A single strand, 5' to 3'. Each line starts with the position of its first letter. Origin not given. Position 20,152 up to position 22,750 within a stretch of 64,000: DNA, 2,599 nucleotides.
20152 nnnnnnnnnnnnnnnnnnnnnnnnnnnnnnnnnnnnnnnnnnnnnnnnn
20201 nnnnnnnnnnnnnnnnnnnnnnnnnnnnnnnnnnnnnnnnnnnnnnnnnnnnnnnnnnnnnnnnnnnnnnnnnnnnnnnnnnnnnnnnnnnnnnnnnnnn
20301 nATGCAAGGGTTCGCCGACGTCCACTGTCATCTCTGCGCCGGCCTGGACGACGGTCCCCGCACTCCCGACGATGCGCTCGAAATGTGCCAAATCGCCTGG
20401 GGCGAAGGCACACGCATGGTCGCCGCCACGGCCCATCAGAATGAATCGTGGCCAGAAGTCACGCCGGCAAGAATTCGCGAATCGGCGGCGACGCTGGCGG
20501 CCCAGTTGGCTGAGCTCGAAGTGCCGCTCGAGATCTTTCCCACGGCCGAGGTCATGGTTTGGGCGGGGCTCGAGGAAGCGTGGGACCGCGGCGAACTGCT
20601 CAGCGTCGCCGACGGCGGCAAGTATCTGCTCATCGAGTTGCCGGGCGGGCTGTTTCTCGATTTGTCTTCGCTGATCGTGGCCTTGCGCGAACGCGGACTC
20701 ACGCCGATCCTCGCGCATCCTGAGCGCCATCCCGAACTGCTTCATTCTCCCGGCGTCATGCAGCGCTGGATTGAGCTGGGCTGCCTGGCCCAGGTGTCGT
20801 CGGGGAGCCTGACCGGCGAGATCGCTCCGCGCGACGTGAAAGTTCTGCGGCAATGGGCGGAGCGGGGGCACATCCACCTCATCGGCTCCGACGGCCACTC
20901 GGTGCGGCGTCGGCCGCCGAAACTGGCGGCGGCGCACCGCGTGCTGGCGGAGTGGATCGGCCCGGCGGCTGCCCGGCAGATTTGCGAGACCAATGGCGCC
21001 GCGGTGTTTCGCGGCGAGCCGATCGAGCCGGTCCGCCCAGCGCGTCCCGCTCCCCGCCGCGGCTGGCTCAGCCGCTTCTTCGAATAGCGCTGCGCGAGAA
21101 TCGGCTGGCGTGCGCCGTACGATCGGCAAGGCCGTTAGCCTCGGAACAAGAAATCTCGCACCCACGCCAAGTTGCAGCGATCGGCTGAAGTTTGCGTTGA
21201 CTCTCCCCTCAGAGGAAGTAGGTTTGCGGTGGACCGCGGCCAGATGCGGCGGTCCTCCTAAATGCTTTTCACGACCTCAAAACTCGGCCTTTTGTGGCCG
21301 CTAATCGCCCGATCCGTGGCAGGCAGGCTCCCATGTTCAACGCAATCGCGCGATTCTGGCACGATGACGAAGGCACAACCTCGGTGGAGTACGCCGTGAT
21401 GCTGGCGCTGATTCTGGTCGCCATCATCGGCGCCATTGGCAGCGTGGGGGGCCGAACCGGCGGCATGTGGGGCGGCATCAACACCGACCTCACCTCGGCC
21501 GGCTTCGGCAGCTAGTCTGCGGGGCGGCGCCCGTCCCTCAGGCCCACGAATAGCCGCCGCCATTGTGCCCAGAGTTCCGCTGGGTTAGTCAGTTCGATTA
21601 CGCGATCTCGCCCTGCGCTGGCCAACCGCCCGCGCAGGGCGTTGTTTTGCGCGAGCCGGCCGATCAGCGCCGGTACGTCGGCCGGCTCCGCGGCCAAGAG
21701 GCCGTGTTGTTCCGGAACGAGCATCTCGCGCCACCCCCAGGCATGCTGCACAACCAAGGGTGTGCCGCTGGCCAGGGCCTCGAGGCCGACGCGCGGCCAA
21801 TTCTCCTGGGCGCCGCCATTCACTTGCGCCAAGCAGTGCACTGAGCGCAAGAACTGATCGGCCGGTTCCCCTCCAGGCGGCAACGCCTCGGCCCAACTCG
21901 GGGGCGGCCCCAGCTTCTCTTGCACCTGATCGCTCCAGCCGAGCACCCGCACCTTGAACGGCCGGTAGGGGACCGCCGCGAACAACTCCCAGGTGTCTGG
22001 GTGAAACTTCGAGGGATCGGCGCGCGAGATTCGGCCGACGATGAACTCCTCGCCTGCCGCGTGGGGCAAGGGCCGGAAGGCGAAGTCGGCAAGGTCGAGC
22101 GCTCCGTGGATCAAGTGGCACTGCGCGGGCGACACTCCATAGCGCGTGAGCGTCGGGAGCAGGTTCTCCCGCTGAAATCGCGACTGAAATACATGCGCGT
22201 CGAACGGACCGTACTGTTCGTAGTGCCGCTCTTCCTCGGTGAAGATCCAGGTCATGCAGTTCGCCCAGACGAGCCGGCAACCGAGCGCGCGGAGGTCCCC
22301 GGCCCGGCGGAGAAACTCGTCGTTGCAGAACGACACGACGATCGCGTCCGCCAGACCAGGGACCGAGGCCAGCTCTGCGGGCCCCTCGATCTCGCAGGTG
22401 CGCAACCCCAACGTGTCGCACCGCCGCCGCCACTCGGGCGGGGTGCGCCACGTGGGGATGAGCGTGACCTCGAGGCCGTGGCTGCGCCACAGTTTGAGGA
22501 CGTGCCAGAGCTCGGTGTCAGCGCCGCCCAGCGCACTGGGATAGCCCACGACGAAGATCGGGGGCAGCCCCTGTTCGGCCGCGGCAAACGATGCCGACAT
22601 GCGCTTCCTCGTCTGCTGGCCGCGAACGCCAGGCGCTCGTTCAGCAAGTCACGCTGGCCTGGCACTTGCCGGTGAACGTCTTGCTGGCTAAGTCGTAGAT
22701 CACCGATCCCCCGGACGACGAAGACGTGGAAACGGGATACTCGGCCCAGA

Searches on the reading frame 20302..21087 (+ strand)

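Call 58: search_protein_families(library=pfam, proteins=[window:20302-21087:+], max_evalue=0.01)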
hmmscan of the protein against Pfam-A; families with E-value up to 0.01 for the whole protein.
window:20302-21087:+ (261 aa): 2 families
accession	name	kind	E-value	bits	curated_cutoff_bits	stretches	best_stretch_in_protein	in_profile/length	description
PF19567.5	CpsB_CapC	-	1.5e-37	129.7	27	1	5-236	2-233/234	Capsular polysaccharide synthesis, CpsB/CapC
PF25393.1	LTM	-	0.0074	16.6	27.5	0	60-82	16-38/42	LUBAC thetering domain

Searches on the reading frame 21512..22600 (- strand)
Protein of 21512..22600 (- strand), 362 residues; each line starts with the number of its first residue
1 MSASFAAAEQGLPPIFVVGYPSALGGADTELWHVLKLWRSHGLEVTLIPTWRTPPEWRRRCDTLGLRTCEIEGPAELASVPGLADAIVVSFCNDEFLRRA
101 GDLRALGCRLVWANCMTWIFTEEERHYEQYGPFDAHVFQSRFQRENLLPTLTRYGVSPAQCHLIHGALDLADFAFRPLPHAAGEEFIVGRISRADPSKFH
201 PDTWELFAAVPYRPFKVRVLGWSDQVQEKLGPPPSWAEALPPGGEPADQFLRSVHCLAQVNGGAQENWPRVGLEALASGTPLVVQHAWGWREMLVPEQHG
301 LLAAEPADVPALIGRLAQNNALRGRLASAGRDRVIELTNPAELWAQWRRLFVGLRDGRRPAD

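Call 58: search_protein_families(library=pfam, proteins=[window:21512-22600:-], max_evalue=0.01)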
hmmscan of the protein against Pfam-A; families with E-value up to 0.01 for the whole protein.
window:21512-22600:- (362 aa): 3 families
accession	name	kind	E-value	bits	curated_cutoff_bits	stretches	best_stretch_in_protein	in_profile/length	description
PF13524.12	Glyco_trans_1_2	-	1.6e-07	31.8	25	1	270-343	66-138/144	Glycosyl transferase-like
PF00534.26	Glycos_transf_1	-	2.4e-05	24.4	26.4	1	263-331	102-170/172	Glycosyl transferases group 1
PF13692.12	Glyco_trans_1_4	-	0.00029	21.5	27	1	262-315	85-135/142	Glycosyl transferases group 1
